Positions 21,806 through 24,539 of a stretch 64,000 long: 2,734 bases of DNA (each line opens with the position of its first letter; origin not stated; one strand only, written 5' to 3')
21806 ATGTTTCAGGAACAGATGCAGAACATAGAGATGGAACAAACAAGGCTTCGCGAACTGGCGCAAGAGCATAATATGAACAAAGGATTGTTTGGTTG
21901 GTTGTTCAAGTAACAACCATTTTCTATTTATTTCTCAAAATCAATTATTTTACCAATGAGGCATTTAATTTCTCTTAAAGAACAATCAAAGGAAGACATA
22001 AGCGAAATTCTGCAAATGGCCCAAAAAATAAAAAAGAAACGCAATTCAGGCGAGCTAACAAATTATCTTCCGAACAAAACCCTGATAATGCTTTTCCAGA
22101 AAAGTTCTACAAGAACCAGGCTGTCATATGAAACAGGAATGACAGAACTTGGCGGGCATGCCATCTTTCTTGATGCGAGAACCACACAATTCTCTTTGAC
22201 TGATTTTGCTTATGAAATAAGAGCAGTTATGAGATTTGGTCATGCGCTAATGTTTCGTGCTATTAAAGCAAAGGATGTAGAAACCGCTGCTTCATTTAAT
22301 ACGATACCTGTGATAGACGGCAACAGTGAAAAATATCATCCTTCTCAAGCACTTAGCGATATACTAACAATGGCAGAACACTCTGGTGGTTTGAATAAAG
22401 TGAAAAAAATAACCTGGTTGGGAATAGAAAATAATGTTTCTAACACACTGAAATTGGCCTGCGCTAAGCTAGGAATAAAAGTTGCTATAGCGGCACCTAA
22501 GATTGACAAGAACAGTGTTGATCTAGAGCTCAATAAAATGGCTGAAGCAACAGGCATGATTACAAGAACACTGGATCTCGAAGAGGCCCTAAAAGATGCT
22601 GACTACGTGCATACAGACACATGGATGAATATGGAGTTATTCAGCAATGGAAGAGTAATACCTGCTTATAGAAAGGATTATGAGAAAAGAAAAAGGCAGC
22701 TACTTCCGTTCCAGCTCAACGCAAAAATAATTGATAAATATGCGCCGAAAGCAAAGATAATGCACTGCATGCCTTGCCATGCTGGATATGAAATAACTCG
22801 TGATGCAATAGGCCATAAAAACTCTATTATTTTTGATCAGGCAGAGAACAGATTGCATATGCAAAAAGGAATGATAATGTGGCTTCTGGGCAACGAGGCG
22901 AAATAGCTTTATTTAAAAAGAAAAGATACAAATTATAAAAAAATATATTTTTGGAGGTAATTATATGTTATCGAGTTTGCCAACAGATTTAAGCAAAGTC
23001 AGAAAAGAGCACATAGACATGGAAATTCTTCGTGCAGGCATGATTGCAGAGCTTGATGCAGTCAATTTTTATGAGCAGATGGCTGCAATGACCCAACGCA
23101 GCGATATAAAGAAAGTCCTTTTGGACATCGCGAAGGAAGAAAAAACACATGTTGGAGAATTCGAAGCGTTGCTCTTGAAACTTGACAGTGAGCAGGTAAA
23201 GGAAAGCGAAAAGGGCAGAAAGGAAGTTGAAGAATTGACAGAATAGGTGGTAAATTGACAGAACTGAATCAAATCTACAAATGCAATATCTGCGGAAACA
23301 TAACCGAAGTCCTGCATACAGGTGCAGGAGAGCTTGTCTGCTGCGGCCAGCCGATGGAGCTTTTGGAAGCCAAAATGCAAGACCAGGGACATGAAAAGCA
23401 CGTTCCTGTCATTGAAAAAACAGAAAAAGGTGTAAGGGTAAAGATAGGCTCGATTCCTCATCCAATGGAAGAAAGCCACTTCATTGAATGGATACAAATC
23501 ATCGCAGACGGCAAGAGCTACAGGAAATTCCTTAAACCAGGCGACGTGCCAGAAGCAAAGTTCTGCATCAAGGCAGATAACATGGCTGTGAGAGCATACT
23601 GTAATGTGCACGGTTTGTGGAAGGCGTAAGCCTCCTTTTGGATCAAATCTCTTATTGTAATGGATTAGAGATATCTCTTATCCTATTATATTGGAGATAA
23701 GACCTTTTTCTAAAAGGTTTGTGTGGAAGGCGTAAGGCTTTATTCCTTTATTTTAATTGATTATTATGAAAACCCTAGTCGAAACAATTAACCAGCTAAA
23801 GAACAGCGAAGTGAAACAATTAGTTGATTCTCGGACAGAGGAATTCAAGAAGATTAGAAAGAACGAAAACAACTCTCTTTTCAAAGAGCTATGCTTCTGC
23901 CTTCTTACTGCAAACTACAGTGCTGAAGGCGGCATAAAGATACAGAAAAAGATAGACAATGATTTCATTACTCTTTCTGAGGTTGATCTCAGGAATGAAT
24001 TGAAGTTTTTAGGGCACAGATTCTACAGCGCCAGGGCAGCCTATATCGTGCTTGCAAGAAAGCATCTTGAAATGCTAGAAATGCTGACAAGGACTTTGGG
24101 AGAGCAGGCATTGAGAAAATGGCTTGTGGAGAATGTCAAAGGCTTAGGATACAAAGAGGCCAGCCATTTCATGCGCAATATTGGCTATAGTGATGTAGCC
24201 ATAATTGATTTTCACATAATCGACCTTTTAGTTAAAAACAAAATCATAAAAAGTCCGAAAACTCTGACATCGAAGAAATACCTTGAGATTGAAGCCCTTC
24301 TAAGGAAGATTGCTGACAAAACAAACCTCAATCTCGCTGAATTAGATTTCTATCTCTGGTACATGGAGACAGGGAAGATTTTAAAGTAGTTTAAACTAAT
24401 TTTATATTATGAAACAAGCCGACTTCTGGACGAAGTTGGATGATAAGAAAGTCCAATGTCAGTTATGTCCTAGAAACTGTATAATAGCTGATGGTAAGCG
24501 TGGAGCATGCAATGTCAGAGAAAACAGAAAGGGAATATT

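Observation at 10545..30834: Dispersed ~35-40-nt hairpin repeat family found both in intergenic DNA and inside tRNA introns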

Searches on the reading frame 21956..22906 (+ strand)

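Call 51: search_protein_families(library=pfam, proteins=[window:21956-22906:+], max_evalue=0.001)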
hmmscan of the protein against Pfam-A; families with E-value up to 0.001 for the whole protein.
window:21956-22906:+ (316 aa): 2 families
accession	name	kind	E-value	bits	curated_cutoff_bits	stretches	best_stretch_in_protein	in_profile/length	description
PF02729.26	OTCace_N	-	4.7e-36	124.5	29.9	1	2-141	1-148/148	Aspartate/ornithine carbamoyltransferase, carbamoyl-P binding domain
PF00185.30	OTCace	-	8.4e-36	123.8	29.4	1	150-309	3-156/157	Aspartate/ornithine carbamoyltransferase, Asp/Orn binding domain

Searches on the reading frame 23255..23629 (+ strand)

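Call 31: search_protein_families(library=pfam, proteins=[window:23255-23629:+], max_evalue=0.001)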
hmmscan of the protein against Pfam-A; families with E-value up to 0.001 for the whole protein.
window:23255-23629:+ (124 aa): 2 families
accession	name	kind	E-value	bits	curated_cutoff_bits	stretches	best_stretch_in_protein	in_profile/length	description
PF01880.24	Desulfoferrodox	-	5.2e-22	78.7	22.2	1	43-123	3-96/98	Desulfoferrodoxin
PF06397.17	Desulfoferrod_N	-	5.9e-20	71.1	23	1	2-37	1-36/36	Desulfoferrodoxin, N-terminal domain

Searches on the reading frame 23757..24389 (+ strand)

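Call 31: search_protein_families(library=pfam, proteins=[window:23757-24389:+], max_evalue=0.001)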
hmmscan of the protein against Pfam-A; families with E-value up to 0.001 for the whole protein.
window:23757-24389:+ (210 aa): 1 family
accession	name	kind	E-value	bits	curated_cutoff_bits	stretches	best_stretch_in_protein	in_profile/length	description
PF22175.2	Ogg-HhH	-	9.2e-61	204.8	27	1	23-190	1-172/173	8-oxoguanine DNA glycosylase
